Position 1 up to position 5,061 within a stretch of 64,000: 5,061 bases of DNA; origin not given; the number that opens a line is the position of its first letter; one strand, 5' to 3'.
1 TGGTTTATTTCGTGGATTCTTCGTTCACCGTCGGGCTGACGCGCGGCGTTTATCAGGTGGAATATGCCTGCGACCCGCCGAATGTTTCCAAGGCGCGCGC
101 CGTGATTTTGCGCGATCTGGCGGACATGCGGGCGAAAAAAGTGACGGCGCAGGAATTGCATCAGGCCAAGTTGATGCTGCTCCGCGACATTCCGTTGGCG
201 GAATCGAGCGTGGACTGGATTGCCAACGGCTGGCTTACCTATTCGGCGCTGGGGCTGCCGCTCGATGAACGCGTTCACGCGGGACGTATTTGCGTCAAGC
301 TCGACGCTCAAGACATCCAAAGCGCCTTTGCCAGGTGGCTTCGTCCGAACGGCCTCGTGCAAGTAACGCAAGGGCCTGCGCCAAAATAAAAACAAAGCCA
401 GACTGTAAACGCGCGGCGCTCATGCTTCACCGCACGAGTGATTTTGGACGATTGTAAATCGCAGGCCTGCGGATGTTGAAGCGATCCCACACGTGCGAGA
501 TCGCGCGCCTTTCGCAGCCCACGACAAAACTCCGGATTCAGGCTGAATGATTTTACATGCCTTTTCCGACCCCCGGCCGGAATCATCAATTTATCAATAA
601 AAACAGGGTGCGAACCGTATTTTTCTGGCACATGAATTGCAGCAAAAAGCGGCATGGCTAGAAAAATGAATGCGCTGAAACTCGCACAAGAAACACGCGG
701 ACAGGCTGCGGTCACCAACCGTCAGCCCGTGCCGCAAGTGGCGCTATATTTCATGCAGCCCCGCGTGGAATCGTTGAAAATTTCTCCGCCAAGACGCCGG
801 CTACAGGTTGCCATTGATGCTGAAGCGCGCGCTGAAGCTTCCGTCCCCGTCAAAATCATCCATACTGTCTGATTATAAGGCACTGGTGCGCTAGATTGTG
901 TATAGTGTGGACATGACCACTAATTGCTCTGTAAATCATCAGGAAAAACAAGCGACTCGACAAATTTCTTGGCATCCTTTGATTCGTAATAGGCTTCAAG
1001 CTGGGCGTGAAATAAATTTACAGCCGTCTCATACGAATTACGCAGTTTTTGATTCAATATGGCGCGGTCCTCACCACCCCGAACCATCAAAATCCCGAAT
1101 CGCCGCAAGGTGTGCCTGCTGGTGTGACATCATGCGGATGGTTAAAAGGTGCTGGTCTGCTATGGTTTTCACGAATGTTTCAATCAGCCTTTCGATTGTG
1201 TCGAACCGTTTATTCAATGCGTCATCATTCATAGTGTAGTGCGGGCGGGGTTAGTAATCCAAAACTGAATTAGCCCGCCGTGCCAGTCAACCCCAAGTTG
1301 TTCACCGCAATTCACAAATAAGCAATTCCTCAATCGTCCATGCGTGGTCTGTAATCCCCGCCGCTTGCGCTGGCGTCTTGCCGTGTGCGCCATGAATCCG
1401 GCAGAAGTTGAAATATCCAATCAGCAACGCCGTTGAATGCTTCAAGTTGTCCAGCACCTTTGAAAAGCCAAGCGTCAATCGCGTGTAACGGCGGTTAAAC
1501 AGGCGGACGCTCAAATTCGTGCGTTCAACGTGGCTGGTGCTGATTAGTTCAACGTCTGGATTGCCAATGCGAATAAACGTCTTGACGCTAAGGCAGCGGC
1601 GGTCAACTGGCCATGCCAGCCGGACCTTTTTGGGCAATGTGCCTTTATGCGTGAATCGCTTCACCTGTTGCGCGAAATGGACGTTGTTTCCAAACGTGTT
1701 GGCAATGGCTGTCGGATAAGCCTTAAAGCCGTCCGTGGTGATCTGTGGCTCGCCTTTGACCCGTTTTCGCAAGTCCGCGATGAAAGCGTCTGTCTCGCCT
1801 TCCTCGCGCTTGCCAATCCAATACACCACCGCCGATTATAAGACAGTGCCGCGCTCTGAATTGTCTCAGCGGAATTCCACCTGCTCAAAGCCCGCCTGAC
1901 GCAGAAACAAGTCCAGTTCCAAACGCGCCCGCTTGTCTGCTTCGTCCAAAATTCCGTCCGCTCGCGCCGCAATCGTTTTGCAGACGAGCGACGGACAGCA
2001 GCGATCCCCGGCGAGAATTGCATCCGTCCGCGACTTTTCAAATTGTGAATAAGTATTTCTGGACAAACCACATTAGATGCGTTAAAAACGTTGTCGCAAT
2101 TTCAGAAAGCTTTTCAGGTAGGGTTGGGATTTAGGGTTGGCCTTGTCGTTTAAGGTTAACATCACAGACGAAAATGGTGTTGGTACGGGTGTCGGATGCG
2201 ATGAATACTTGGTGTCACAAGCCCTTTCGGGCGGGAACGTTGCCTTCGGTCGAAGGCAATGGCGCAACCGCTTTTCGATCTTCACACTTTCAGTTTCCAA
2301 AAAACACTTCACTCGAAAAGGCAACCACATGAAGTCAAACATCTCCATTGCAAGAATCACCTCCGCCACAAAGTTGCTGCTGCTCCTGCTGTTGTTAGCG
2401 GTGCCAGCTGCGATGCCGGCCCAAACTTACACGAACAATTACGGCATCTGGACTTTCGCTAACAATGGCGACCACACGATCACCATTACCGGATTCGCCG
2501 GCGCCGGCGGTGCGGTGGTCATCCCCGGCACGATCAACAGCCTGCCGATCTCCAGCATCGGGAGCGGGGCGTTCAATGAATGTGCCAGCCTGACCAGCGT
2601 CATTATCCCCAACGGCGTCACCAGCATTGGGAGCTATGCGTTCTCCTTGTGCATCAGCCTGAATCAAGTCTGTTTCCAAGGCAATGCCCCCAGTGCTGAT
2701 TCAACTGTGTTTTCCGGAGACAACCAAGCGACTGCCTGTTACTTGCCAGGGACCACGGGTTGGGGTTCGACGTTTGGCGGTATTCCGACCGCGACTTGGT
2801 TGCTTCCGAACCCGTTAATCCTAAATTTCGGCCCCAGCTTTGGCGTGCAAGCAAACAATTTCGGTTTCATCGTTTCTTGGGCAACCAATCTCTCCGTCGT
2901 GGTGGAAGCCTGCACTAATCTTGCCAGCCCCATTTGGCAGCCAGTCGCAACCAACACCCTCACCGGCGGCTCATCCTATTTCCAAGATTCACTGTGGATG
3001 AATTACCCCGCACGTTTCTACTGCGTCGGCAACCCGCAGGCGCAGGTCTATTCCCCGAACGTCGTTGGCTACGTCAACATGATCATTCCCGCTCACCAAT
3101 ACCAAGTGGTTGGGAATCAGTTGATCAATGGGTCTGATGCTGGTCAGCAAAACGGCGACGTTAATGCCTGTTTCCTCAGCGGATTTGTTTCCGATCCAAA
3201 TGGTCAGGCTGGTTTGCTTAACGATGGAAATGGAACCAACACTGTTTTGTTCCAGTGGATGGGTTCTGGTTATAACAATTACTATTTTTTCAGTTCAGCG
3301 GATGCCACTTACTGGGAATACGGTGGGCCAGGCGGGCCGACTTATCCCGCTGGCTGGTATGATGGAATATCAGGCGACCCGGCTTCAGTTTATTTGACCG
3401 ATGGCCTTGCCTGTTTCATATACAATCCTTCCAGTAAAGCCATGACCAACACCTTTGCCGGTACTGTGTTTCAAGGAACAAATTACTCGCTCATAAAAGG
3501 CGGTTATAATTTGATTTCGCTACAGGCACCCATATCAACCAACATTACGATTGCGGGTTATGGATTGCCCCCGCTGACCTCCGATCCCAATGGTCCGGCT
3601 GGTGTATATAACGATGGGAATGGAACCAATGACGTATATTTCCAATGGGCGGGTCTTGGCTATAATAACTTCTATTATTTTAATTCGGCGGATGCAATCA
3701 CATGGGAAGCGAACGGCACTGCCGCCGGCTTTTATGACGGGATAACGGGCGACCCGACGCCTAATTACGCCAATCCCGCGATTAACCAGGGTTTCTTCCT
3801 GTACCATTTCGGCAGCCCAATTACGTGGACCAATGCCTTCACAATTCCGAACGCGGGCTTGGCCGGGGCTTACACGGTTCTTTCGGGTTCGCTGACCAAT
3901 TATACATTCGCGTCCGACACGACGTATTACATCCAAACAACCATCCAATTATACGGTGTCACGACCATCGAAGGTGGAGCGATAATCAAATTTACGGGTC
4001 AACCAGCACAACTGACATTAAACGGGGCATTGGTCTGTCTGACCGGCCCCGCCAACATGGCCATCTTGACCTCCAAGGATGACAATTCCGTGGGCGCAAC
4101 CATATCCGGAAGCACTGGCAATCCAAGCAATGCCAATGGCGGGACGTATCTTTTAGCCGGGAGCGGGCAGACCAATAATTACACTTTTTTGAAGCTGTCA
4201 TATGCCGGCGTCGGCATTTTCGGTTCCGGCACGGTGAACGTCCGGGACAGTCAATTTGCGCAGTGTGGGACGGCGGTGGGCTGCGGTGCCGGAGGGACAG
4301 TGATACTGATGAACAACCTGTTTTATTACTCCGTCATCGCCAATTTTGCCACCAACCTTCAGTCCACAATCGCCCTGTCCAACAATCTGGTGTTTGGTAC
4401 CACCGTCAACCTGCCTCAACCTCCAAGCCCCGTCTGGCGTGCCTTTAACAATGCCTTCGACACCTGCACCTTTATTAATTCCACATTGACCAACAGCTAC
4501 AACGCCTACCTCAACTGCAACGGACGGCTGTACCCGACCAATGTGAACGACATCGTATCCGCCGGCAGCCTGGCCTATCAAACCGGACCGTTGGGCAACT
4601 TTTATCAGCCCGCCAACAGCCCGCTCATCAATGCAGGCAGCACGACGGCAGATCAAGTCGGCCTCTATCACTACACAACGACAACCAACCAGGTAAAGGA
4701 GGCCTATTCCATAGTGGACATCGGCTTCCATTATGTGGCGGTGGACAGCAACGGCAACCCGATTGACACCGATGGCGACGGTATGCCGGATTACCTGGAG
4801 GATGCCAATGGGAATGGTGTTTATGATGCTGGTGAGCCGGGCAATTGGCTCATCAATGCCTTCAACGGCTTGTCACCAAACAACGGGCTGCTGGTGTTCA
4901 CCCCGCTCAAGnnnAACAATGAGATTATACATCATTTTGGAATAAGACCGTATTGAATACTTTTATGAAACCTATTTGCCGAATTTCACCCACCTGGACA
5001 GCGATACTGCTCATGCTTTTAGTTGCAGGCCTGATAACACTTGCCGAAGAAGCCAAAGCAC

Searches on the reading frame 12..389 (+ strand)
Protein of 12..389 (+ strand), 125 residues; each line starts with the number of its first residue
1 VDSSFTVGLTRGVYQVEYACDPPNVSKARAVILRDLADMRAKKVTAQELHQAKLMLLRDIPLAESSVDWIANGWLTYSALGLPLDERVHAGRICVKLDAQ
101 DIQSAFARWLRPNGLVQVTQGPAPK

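Call 33: search_protein_families(library=pfam, proteins=[window:12-389:+], max_evalue=0.001)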
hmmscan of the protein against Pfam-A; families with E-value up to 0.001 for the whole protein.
window:12-389:+ (125 aa): 1 family
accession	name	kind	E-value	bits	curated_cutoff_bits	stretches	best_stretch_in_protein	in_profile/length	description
PF05193.26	Peptidase_M16_C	-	0.00014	22.3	23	0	4-54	129-179/181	Peptidase M16 inactive domain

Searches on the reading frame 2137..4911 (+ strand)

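Call 6: search_protein_families(library=pfam, proteins=[window:2137-4911:+], max_evalue=0.1)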
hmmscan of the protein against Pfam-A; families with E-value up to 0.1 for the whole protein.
window:2137-4911:+ (925 aa): 2 families
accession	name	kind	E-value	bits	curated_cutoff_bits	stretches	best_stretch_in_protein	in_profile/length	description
PF13306.12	LRR_5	-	1e-11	45.2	27.7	1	138-204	22-87/127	BspA type Leucine rich repeat region (6 copies)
PF18884.5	TSP3_bac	-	0.039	14.3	25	1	877-892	1-16/22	Bacterial TSP3 repeat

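Call 7: search_protein_families(library=ncbifam, proteins=[window:2137-4911:+], max_evalue=0.1)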
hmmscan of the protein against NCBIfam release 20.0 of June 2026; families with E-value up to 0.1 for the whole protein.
window:2137-4911:+ (925 aa): 1 family
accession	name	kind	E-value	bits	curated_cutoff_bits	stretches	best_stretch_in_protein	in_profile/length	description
NF047961.1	adhesin_HupY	equivalog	0.0057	14.7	1250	1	139-204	198-262/978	leucine-rich repeat adhesin HupY/LrrG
